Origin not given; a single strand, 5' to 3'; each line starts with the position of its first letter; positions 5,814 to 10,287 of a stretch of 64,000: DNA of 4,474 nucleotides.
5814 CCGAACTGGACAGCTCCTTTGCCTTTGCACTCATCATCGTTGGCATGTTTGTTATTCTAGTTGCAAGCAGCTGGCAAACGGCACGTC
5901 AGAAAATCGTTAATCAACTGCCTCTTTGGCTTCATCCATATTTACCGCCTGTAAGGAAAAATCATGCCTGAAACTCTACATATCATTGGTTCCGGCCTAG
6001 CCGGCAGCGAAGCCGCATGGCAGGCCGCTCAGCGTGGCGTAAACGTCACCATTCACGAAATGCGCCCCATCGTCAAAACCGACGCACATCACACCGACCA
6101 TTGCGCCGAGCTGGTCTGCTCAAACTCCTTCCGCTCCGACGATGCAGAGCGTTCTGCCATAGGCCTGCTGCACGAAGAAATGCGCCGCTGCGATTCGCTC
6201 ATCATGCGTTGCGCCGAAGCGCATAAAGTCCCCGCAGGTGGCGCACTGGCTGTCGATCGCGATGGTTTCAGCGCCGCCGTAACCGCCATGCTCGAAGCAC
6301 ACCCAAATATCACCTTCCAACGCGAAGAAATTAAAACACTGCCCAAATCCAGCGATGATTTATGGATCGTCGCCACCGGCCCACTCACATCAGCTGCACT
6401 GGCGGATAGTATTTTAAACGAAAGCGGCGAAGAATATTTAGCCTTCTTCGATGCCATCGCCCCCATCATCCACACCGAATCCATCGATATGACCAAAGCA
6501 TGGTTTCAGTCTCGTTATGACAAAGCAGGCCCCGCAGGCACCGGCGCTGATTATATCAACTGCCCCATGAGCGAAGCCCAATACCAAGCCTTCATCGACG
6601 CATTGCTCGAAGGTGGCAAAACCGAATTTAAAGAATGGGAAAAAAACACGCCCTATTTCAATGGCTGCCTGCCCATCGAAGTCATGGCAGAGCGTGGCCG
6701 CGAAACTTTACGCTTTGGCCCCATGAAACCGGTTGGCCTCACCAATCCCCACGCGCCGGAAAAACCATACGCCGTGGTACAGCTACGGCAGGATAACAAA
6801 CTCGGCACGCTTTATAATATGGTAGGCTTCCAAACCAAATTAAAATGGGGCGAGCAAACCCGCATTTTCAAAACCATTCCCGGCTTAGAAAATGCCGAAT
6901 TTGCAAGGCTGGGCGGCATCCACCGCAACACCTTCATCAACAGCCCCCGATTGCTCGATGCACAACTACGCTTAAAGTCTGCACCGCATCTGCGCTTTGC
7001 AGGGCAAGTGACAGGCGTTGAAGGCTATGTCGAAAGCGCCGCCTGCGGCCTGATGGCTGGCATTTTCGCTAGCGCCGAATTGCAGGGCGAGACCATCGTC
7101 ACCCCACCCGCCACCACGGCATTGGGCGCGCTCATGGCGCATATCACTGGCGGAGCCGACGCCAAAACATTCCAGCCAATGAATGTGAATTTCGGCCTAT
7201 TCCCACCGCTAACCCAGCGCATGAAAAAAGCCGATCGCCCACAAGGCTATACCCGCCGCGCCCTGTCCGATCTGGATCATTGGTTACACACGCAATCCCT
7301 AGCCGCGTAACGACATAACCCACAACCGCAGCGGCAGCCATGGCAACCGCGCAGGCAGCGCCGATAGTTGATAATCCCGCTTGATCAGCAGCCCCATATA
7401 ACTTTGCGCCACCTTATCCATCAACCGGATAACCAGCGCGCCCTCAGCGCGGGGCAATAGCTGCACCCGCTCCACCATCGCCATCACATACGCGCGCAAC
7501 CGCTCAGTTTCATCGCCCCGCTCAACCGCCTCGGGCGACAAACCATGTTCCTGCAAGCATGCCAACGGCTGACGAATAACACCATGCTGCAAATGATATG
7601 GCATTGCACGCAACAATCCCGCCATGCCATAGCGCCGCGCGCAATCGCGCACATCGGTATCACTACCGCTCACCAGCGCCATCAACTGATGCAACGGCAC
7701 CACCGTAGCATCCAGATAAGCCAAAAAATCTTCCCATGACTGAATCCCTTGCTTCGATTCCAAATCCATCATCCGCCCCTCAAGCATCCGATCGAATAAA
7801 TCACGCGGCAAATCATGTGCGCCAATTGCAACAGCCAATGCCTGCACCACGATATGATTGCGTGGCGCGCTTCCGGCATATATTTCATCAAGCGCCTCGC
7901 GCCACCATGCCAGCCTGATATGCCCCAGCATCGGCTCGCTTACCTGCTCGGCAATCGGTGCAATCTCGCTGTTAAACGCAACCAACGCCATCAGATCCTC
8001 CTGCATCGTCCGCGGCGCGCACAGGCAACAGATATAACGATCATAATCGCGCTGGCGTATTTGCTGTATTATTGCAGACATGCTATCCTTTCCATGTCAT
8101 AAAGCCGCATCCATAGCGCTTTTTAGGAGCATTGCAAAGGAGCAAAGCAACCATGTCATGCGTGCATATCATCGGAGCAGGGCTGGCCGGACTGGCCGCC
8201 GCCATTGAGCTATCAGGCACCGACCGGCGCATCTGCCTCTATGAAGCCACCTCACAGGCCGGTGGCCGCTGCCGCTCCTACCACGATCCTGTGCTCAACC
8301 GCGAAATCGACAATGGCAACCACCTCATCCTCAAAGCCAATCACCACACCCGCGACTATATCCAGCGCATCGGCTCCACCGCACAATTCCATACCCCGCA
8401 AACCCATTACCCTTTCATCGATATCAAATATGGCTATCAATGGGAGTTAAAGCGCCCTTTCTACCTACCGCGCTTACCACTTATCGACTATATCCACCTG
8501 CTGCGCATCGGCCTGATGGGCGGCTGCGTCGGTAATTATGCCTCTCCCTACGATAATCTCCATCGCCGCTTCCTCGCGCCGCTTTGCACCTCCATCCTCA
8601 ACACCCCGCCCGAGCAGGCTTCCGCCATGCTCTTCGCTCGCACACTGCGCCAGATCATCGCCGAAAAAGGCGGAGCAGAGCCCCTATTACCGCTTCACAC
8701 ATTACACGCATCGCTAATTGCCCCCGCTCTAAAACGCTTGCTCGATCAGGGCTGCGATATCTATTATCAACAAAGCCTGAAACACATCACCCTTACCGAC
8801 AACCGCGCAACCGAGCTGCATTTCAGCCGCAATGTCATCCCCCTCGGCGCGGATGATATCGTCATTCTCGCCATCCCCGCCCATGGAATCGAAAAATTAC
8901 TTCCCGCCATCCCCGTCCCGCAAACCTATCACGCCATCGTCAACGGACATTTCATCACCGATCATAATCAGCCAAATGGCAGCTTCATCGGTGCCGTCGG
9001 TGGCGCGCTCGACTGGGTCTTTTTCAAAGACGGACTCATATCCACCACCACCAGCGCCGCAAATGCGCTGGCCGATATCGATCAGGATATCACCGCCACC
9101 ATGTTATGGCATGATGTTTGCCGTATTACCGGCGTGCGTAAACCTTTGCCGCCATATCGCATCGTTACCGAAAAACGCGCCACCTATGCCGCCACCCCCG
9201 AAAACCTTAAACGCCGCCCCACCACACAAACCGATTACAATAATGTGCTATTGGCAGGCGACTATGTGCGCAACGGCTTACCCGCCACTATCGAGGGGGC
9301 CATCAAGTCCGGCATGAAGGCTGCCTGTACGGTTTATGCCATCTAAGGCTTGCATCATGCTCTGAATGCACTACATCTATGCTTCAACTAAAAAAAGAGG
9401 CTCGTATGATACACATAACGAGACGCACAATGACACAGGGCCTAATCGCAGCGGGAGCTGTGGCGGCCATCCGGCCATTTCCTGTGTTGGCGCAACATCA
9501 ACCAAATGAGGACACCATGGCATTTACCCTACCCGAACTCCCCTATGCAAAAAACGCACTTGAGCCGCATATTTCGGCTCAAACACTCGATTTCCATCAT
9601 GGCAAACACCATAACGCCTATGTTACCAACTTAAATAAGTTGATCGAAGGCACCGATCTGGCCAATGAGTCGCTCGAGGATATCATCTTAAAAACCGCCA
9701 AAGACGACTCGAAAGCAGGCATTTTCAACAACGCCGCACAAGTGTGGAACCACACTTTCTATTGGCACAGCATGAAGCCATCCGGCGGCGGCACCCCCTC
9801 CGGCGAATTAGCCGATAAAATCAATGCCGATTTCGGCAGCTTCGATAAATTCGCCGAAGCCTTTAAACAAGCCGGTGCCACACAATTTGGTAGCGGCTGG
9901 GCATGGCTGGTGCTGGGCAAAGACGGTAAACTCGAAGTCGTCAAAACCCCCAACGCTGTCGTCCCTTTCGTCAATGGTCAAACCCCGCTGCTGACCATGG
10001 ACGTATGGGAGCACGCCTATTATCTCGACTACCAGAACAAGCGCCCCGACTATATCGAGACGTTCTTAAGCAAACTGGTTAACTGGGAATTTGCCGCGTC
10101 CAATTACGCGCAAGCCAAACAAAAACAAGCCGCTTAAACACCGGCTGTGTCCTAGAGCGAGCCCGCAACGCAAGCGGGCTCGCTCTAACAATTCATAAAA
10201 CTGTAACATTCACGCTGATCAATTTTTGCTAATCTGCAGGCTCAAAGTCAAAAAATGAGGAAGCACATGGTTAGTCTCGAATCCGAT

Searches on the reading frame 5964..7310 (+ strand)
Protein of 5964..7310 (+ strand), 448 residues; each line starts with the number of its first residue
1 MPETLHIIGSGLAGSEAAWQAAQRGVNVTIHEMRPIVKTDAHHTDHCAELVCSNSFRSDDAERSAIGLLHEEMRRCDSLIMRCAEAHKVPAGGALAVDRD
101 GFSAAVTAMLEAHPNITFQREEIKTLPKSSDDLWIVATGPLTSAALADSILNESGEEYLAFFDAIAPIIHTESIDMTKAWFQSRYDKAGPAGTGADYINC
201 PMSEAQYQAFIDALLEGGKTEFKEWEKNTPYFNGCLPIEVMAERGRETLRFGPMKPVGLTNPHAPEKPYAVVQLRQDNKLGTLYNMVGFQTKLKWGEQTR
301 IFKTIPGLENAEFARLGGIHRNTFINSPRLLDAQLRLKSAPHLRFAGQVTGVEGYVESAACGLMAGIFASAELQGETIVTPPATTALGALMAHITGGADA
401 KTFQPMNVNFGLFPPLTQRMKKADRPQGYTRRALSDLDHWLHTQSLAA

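Call 21: search_protein_families(library=pfam, proteins=[window:5964-7310:+], max_evalue=0.00001)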
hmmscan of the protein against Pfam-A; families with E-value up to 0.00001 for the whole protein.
window:5964-7310:+ (448 aa): 1 family
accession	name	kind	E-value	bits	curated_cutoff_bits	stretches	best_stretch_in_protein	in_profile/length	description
PF01134.28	GIDA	-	4e-103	345.9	22.1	1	5-376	2-390/391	Glucose inhibited division protein A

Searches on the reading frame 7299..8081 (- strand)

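Call 21: search_protein_families(library=pfam, proteins=[window:7299-8081:-], max_evalue=0.00001)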
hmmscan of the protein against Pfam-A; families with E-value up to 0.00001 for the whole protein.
window:7299-8081:- (260 aa): 1 family
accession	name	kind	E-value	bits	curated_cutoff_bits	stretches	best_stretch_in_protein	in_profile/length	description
PF00494.24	SQS_PSY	-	1.1e-36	127.3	26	1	8-209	1-211/263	Squalene/phytoene synthase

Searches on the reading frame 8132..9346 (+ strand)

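Call 21: search_protein_families(library=pfam, proteins=[window:8132-9346:+], max_evalue=0.00001)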
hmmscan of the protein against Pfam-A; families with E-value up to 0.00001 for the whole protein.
window:8132-9346:+ (404 aa): 3 families
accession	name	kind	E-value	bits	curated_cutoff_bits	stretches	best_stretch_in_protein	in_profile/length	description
PF01593.30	Amino_oxidase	-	6.8e-28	98.6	19.8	2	139-401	146-442/443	Flavin containing amine oxidoreductase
PF13450.12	NAD_binding_8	-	2.9e-13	50.3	21.9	1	13-79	1-67/68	NAD(P)-binding Rossmann-like domain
PF06100.17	MCRA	-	4e-06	26.4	23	0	162-247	171-270/495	MCRA family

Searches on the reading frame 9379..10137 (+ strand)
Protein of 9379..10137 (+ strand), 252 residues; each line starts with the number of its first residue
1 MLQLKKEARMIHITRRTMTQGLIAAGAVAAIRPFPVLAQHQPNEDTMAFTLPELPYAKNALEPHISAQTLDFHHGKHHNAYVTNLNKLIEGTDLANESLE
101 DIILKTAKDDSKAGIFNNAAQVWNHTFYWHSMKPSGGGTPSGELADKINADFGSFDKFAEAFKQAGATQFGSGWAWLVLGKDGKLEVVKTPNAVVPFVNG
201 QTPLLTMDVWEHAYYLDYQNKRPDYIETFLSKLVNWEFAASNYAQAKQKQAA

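Call 18: find_encoding_contigs(protein=window:9379-10137:+, flank=10000, max_places=1)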
Protein window:9379-10137:+ (252 aa): no gene with exactly this product is on record in the collection.

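Call 21: search_protein_families(library=pfam, proteins=[window:9379-10137:+], max_evalue=0.00001)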
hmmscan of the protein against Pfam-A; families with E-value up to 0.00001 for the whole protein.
window:9379-10137:+ (252 aa): 2 families
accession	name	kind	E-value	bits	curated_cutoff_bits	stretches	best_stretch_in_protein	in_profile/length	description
PF02777.23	Sod_Fe_C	-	1.2e-41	141.3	20.9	1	140-241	1-101/102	Iron/manganese superoxide dismutases, C-terminal domain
PF00081.27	Sod_Fe_N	-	8.3e-33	113.2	27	1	49-133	2-82/82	Iron/manganese superoxide dismutases, alpha-hairpin domain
